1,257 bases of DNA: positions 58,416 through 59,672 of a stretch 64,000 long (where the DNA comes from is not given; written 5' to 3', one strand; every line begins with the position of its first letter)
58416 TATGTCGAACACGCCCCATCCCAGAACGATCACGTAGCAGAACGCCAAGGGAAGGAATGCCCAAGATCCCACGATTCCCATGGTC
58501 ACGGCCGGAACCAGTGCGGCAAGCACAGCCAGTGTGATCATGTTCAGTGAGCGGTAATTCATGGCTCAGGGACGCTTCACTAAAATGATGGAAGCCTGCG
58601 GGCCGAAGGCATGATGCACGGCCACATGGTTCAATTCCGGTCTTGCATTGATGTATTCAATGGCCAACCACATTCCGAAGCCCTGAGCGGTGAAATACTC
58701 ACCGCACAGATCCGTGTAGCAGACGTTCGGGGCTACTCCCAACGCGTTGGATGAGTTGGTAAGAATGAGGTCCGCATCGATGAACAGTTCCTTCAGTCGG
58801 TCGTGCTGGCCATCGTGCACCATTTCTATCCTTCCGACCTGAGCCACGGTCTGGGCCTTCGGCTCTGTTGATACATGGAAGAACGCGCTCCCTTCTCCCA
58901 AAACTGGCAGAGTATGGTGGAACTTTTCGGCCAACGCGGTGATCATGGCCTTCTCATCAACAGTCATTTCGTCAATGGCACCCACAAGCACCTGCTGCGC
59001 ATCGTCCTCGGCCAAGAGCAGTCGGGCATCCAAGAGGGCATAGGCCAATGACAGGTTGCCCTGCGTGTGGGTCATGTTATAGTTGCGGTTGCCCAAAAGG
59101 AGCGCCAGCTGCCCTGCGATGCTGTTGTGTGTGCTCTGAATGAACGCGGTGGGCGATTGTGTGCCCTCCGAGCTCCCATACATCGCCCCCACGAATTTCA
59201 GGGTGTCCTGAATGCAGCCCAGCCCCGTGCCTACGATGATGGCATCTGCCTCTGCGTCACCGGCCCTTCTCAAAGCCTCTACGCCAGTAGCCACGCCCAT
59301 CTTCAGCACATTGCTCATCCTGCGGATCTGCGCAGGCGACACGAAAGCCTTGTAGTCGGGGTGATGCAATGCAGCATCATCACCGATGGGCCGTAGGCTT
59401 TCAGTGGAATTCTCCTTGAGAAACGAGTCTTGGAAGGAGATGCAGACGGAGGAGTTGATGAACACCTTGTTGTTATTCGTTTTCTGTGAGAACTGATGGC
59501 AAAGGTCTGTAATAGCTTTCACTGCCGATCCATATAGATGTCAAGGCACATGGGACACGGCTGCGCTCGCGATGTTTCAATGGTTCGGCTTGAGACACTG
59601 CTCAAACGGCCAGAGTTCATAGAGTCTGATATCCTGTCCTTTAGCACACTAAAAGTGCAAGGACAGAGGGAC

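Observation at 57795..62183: KS-like protein + polysaccharide deacetylase divergent from a B12-binding radical SAM enzyme across an AT-rich 450-bp spacer holding a 16-bp inverted repeat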

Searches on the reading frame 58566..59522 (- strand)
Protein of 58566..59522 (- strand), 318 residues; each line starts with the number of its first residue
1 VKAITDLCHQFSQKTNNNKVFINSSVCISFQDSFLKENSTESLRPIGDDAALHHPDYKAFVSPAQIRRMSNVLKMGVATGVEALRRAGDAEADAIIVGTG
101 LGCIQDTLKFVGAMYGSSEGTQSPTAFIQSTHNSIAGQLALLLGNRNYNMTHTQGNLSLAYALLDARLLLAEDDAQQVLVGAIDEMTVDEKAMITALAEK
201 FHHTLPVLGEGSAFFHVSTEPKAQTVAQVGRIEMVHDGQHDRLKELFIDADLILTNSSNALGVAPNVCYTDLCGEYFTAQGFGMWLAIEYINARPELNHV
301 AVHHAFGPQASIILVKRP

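Call 4: search_protein_families(library=pfam, proteins=[window:58566-59522:-], max_evalue=0.01)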
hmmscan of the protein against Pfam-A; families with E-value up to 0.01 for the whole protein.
window:58566-59522:- (318 aa): 2 families
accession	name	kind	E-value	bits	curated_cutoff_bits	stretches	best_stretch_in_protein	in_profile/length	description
PF13723.12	Ketoacyl-synt_2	-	8.2e-12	45.6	25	1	59-186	20-141/223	Beta-ketoacyl synthase, N-terminal domain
PF00109.32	ketoacyl-synt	-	0.00014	22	20.8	1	61-188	78-206/252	Beta-ketoacyl synthase, N-terminal domain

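Call 5: search_protein_families(library=ncbifam, proteins=[window:58566-59522:-], max_evalue=0.01)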
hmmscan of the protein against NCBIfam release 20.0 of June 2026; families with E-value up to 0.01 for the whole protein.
window:58566-59522:- (318 aa): 4 families
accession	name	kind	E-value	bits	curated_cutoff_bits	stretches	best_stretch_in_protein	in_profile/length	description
TIGR03150.1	fabF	equivalog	1.3e-08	34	493.75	1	54-186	53-191/407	beta-ketoacyl-ACP synthase II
NF005589.0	PRK07314.1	subfamily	7.1e-08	31.6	387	1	55-185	57-193/413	beta-ketoacyl-ACP synthase II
NF006434.0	PRK08722.1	equivalog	0.00071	18.5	759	1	57-185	59-193/414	beta-ketoacyl-ACP synthase II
NF005916.1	PRK07910.1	equivalog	0.0014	17.7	560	1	30-186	46-201/418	KasA/KasB family beta-ketoacyl-ACP synthase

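Call 15: find_homologous_proteins(query=window:58566-59522:-, max_evalue=0.00001)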
Query window:58566-59522:- (318 aa): 812 proteins with E <= 0.00001 among 5160 candidates; the best 120 are listed.
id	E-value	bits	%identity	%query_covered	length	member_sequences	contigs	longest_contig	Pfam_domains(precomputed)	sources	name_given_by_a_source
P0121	3.3e-209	711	100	100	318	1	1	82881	PF13723.13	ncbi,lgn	-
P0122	2.4e-159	547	85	93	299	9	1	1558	PF00109.33,PF13723.13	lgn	-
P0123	6.8e-142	490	75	94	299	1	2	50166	PF13723.13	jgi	-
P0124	2.6e-141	488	75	94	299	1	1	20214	PF13723.13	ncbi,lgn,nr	ncbi:MAG: beta-ketoacyl synthase chain length factor [Flavobacteriales bacterium]|nr:beta-ketoacyl s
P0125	1.8e-140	485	76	94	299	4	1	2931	PF00109.33,PF13723.13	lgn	-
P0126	4.6e-137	474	72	94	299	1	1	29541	PF00109.33,PF13723.13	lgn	-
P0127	4.8e-131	454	70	94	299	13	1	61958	PF13723.13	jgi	jgi:3-oxoacyl-[acyl-carrier-protein] synthase II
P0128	7.0e-129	447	68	94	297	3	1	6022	PF00109.33,PF13723.13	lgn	-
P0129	1.0e-125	436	70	94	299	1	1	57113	PF13723.13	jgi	jgi:3-oxoacyl-[acyl-carrier-protein] synthase II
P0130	1.2e-125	436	70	94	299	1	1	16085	PF00109.33,PF13723.13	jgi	jgi:3-oxoacyl-[acyl-carrier-protein] synthase II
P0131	6.4e-125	434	70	94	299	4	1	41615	PF00109.33,PF13723.13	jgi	jgi:3-oxoacyl-[acyl-carrier-protein] synthase II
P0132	1.3e-124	433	68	94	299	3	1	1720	PF13723.13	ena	-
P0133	1.5e-124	433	69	94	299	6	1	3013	PF00109.33,PF13723.13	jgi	jgi:hypothetical protein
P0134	6.6e-124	431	68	94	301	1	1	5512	PF13723.13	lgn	-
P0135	5.8e-123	427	67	94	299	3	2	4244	PF00109.33,PF13723.13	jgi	jgi:3-oxoacyl-[acyl-carrier-protein] synthase II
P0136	1.6e-122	426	66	94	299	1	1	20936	PF13723.13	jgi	-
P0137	7.9e-119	414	66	94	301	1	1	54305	PF13723.13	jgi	jgi:3-oxoacyl-[acyl-carrier-protein] synthase II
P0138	2.6e-117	409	65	94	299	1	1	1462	PF00109.33,PF13723.13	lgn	-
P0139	2.1e-115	403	65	94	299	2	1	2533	PF00109.33,PF13723.13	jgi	-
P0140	9.6e-115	400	66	94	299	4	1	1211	PF00109.33,PF13723.13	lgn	-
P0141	2.3e-114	399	69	86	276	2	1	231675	PF00109.33,PF13723.13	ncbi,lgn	-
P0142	7.5e-114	397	64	94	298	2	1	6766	PF00109.33,PF13723.13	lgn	-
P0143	6.7e-77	276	48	93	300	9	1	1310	PF00109.33,PF13723.13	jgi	jgi:hypothetical protein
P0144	2.6e-76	274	49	93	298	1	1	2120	PF00109.33,PF13723.13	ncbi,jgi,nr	ncbi:MAG: beta-ketoacyl synthase chain length factor [Flavobacteriales bacterium]|jgi:hypothetical p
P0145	7.4e-76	273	49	93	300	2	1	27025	PF00109.33,PF13723.13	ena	-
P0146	1.7e-75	272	49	93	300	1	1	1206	PF13723.13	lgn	-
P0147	7.7e-75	269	46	93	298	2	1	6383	PF00109.33,PF13723.13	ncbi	-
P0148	1.9e-74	268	48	93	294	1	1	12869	PF00109.33,PF13723.13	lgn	-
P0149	4.4e-74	267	48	93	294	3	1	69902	PF00109.33,PF13723.13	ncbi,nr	ncbi:MAG: beta-ketoacyl synthase chain length factor [Flavobacteriales bacterium]|nr:beta-ketoacyl s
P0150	7.8e-74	266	48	93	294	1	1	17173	PF00109.33,PF13723.13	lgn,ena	-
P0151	9.4e-74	266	48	93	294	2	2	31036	PF00109.33,PF13723.13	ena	-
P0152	2.9e-73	264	48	93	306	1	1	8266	PF00109.33,PF13723.13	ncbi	-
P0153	3.2e-73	264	48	93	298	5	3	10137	PF00109.33,PF13723.13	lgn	-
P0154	1.5e-72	262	47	93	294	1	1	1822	PF13723.13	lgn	-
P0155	2.4e-72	261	48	93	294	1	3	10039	PF00109.33,PF13723.13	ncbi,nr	ncbi:MAG: beta-ketoacyl synthase chain length factor [Flavobacteriales bacterium]|nr:beta-ketoacyl s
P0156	2.7e-72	261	48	93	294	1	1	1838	PF00109.33,PF13723.13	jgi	jgi:hypothetical protein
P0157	3.3e-72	261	48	93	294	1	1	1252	PF00109.33,PF13723.13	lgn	-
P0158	4.5e-72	260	49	93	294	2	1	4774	PF13723.13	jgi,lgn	-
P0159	6.2e-72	260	48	93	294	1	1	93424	PF00109.33,PF13723.13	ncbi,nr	ncbi:MAG: beta-ketoacyl synthase chain length factor [Flavobacteriales bacterium]|nr:beta-ketoacyl s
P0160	7.2e-72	260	47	93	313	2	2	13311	PF00109.33,PF13723.13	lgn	-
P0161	1.1e-71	259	46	94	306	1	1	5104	PF00109.33,PF13723.13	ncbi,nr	ncbi:MAG: beta-ketoacyl synthase chain length factor [Flavobacteriales bacterium]|nr:beta-ketoacyl s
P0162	1.7e-71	258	47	93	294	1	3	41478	PF00109.33,PF13723.13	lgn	-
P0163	2.7e-71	258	47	93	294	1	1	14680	PF00109.33,PF13723.13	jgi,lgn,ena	-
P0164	3.8e-71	257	47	93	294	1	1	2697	PF00109.33,PF13723.13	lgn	-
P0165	4.8e-71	257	45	93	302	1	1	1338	PF00109.33,PF13723.13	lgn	-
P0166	1.4e-70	255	47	93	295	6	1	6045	PF00109.33,PF13723.13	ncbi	-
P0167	2.0e-70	255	47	93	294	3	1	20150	PF00109.33,PF13723.13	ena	-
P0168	2.0e-70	255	45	93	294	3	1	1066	PF13723.13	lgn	-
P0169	2.2e-70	255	46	93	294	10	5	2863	PF00109.33,PF13723.13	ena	-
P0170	9.2e-70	253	46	93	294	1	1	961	PF00109.33,PF13723.13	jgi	-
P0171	1.2e-69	252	46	93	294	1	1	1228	PF13723.13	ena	-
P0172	1.3e-69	252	46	93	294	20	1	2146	PF00109.33,PF13723.13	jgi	jgi:3-oxoacyl-[acyl-carrier-protein] synthase II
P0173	2.4e-69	251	46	93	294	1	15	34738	PF13723.13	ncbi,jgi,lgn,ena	jgi:3-oxoacyl-[acyl-carrier-protein] synthase II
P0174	4.0e-69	251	46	93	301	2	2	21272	PF00109.33,PF13723.13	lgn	-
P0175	7.8e-69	250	44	93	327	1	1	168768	PF00109.33,PF13723.13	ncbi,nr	ncbi:MAG: beta-ketoacyl synthase chain length factor [Flavobacteriales bacterium]|nr:beta-ketoacyl s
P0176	1.3e-68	249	47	93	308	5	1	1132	PF13723.13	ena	-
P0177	2.0e-68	248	46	93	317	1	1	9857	PF00109.33,PF13723.13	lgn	-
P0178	3.4e-68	248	46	93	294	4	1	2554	PF00109.33,PF13723.13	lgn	-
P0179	4.1e-68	247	46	93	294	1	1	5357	PF13723.13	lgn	-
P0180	5.7e-68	247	43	93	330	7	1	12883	PF00109.33,PF13723.13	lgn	-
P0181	1.0e-67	246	44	93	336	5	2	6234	PF00109.33,PF13723.13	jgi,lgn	-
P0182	1.3e-67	246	46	93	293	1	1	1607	PF00109.33,PF13723.13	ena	-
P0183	2.7e-67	245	44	93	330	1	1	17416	PF00109.33,PF13723.13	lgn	-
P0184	2.1e-65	238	56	63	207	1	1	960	PF00109.33,PF13723.13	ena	-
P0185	2.1e-64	235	45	93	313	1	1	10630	PF00109.33,PF13723.13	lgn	-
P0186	3.5e-64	234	47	86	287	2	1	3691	PF13723.13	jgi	-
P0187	7.0e-64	233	44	93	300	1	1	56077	PF00109.33,PF13723.13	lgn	-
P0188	1.1e-59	220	48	80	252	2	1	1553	PF00109.33,PF13723.13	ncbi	ncbi:MAG: beta-ketoacyl synthase chain length factor, partial [Flavobacteriales bacterium]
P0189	4.7e-59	218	44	87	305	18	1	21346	PF13723.13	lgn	-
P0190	2.6e-58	215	41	94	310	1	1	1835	PF13723.13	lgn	-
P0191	5.3e-57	211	42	92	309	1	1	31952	PF13723.13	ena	-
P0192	5.0e-56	208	40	94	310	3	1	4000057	PF13723.13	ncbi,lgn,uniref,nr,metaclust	ncbi:hypothetical protein Oweho_1223 [Owenweeksia hongkongensis DSM 17368]|uniref:Beta-ketoacyl synt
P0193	1.0e-55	207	43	94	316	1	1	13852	PF13723.13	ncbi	-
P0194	1.6e-55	206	42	93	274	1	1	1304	PF13723.13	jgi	jgi:hypothetical protein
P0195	2.5e-55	205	39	94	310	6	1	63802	PF13723.13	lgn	-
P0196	3.5e-55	205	41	90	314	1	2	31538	PF13723.13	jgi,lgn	jgi:hypothetical protein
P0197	6.6e-55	204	40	94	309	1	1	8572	PF13723.13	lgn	-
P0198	2.0e-54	202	40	94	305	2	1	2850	PF13723.13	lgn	-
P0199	2.7e-54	202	42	94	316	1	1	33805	PF13723.13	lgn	-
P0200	4.1e-54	201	39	94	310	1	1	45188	PF13723.13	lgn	-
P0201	2.0e-53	199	43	77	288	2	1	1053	PF13723.13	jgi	jgi:hypothetical protein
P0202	8.0e-53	197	42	85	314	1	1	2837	PF13723.13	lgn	-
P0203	2.6e-47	179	38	86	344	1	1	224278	PF00109.33,PF13723.13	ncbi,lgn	ncbi:MAG: beta-ketoacyl synthase chain length factor [Bacteroidota bacterium]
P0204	3.1e-47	179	37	93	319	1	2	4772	PF13723.13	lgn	-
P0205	5.8e-47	178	43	75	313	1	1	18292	PF00109.33,PF13723.13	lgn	-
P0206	1.3e-46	177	38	85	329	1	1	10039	PF13723.13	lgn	-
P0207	2.0e-46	176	36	94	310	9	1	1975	PF00109.33,PF13723.13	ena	-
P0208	2.3e-46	176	38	88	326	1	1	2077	PF13723.13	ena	-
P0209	3.1e-46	176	36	91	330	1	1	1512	PF13723.13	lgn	-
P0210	3.1e-46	176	37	84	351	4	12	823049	PF00109.33,PF13723.13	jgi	jgi:3-oxoacyl-[acyl-carrier-protein] synthase II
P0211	4.9e-46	175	36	94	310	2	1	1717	PF00109.33,PF13723.13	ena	-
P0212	5.7e-46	175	36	94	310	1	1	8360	PF00109.33,PF13723.13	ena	-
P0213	7.1e-46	174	38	88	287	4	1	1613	PF13723.13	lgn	-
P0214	1.2e-45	174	38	84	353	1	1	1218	PF00109.33,PF13723.13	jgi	jgi:3-oxoacyl-(acyl-carrier-protein) synthase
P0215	2.3e-45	173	36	94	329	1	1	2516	PF00109.33,PF13723.13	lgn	-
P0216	3.3e-45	172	36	84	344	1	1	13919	PF00109.33,PF13723.13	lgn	-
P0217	3.7e-45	172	37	86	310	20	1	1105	PF00109.33,PF13723.13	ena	-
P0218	4.0e-45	172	37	84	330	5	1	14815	PF13723.13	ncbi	ncbi:MAG: beta-ketoacyl synthase chain length factor [Chitinophagales bacterium]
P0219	5.2e-45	172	37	84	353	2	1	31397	PF00109.33,PF13723.13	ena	-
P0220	6.5e-45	171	36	90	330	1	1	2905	PF13723.13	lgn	-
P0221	6.8e-45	171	38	84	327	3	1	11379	PF13723.13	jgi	jgi:3-oxoacyl-[acyl-carrier-protein] synthase II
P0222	9.3e-45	171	35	94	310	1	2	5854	PF00109.33,PF13723.13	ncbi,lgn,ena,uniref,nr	ncbi:beta-ketoacyl synthase chain length factor [Capnocytophaga leadbetteri]|uniref:beta-ketoacyl sy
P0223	9.3e-45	171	35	94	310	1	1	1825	PF00109.33,PF13723.13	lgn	-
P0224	1.1e-44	170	36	86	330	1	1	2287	PF00109.33,PF13723.13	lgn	-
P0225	1.7e-44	170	39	86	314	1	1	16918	PF13723.13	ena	-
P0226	2.1e-44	170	38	84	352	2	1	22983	PF00109.33,PF13723.13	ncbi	-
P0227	2.3e-44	169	35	94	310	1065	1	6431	PF00109.33,PF13723.13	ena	-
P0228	2.7e-44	169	36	86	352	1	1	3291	PF00109.33,PF13723.13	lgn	-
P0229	4.2e-44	169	36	84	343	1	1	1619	PF00109.33,PF13723.13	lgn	-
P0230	6.1e-44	168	36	86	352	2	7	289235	PF00109.33,PF13723.13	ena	-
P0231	6.3e-44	168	38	89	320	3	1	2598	PF13723.13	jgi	-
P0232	9.3e-44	167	36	85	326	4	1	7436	PF13723.13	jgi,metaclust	metaclust:\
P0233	9.3e-44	167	35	92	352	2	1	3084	PF00109.33,PF13723.13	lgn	-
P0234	1.2e-43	167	36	87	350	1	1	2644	PF00109.33,PF13723.13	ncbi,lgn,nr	ncbi:MAG: 3-oxoacyl-ACP synthase [Candidatus Atribacteria bacterium]|nr:MAG: 3-oxoacyl-ACP synthase 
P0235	1.3e-43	167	36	84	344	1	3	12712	PF00109.33,PF13723.13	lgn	-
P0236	2.9e-43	166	36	85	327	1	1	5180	PF13723.13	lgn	-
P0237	2.9e-43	166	34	86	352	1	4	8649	PF00109.33,PF13723.13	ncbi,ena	-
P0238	3.0e-43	166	37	84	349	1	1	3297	PF00109.33,PF13723.13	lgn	-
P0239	3.0e-43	166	36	89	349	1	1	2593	PF00109.33,PF13723.13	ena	-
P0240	3.1e-43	166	35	84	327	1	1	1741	PF13723.13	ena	-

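Call 17: find_encoding_contigs(protein=P0149, flank=10000, max_places=2)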
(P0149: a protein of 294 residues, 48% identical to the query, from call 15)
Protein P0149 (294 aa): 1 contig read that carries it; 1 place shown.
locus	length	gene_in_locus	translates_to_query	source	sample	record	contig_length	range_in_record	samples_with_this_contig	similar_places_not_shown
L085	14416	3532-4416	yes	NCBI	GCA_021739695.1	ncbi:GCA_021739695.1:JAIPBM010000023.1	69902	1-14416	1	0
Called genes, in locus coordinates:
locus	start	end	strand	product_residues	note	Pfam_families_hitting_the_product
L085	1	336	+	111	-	PF13279:4HBT_2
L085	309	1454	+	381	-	PF00109:ketoacyl-synt, PF08545:ACP_syn_III (weak), PF02801:Ketoacyl-synt_C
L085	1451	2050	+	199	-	-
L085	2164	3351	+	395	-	PF00109:ketoacyl-synt, PF00108:Thiolase_N (faint), PF02801:Ketoacyl-synt_C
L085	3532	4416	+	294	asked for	PF13723:Ketoacyl-synt_2, PF00109:ketoacyl-synt (weak)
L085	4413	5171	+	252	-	PF01522:Polysacc_deac_1, PF10096:DUF2334 (faint)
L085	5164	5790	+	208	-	PF03548:LolA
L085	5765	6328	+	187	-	-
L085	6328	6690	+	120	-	PF22818:ApeI-like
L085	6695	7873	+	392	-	PF00535:Glycos_transf_2, PF09835:DUF2062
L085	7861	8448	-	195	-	PF03352:Adenine_glyco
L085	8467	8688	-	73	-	-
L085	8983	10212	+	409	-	PF02401:LYTB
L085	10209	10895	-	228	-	PF02224:Cytidylate_kin, PF13189:Cytidylate_kin2, PF13238:AAA_18 (weak), PF13207:AAA_17 (faint)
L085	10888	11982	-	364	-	-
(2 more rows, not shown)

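Call 18: find_encoding_contigs(protein=P0192, flank=10000, max_places=2)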
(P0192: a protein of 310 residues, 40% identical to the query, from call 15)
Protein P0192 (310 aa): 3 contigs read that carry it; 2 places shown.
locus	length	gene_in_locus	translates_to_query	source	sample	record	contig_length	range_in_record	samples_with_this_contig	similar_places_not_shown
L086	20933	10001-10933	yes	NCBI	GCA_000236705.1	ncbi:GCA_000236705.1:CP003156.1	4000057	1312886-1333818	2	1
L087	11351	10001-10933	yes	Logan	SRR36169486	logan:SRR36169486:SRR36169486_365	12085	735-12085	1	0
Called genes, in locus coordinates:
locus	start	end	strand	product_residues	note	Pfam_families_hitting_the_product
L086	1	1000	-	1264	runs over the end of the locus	PF03176:MMPL, PF03176:MMPL, PF01553:Acyltransferase, PF05175:MTS (weak), PF08241:Methyltransf_11, PF08242:Methyltransf_12, PF13649:Methyltransf_25, PF13847:Methyltransf_31, +2 more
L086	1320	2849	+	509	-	PF00221:Lyase_aromatic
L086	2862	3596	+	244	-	PF00106:adh_short, PF08659:KR, PF13561:adh_short_C2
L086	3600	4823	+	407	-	PF00109:ketoacyl-synt, PF02801:Ketoacyl-synt_C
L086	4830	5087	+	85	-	PF00550:PP-binding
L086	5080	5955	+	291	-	PF03279:Lip_A_acyltrans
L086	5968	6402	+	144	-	PF22817:ApeP-like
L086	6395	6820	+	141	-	PF13279:4HBT_2, PF03061:4HBT (weak)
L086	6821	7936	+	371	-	PF00109:ketoacyl-synt, PF02801:Ketoacyl-synt_C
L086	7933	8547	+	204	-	-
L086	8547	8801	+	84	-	PF00550:PP-binding (weak)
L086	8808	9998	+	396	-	PF00108:Thiolase_N (faint), PF00109:ketoacyl-synt, PF02801:Ketoacyl-synt_C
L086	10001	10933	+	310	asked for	PF13723:Ketoacyl-synt_2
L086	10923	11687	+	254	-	PF01522:Polysacc_deac_1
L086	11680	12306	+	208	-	PF03548:LolA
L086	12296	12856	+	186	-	-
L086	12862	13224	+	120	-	PF22818:ApeI-like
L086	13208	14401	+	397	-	PF00535:Glycos_transf_2, PF09835:DUF2062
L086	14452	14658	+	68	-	-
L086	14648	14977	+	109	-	PF06296:RelE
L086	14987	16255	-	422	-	PF00501:AMP-binding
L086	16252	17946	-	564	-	PF03417:AAT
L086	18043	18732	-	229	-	PF02698:DUF218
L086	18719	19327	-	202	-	-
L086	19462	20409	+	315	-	PF04018:VCA0040-like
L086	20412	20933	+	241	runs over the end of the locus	PF08501:Shikimate_dh_N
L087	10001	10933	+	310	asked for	PF13723:Ketoacyl-synt_2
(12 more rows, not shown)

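Call 19: find_encoding_contigs(protein=P0127, flank=10000, max_places=2)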
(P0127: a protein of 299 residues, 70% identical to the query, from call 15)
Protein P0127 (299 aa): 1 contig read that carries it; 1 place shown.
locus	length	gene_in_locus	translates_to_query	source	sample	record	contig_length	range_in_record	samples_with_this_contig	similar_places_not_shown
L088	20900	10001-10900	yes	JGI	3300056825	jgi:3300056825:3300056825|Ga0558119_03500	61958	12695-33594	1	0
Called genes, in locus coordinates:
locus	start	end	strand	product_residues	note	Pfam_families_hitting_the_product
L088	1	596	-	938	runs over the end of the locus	PF25596:CPSase_L_D1, PF01071:GARS_A (faint), PF02786:CPSase_L_D2, PF07478:Dala_Dala_lig_C (faint), PF02787:CPSase_L_D3, PF25596:CPSase_L_D1, PF02786:CPSase_L_D2, PF02222:ATP-grasp (weak), +2 more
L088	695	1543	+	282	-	PF12146:Hydrolase_4, PF00561:Abhydrolase_1, PF03959:FSH1 (faint), PF12697:Abhydrolase_6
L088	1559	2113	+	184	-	PF09721:Exosortase_EpsH (weak)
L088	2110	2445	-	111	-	PF08281:Sigma70_r4_2 (faint), PF00196:GerE, PF13384:HTH_23 (weak)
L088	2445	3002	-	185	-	PF13428:TPR_14 (faint), PF13432:TPR_16 (faint), PF14559:TPR_19 (faint)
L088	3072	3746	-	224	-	PF13424:TPR_12 (faint), PF07719:TPR_2 (faint), PF13181:TPR_8 (faint), PF13428:TPR_14 (faint), PF13432:TPR_16 (weak)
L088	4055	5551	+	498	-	-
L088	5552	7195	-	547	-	-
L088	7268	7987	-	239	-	-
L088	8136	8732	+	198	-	PF02776:TPP_enzyme_N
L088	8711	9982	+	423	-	PF00205:TPP_enzyme_M, PF02775:TPP_enzyme_C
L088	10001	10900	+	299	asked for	PF13723:Ketoacyl-synt_2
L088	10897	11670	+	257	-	PF01522:Polysacc_deac_1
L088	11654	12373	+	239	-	PF03548:LolA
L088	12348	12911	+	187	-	-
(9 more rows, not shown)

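Call 31: find_encoding_contigs(protein=P0121, flank=10000, max_places=3)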
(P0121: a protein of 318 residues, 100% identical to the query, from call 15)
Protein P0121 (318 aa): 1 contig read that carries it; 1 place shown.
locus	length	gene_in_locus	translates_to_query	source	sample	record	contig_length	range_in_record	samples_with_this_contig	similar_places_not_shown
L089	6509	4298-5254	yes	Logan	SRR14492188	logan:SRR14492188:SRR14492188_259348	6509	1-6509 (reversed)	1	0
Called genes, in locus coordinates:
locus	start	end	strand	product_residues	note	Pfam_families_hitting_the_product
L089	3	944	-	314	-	?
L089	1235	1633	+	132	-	PF25056:DUF7793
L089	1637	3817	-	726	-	PF04055:Radical_SAM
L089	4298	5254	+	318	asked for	PF13723:Ketoacyl-synt_2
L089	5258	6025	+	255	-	PF01522:Polysacc_deac_1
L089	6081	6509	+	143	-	?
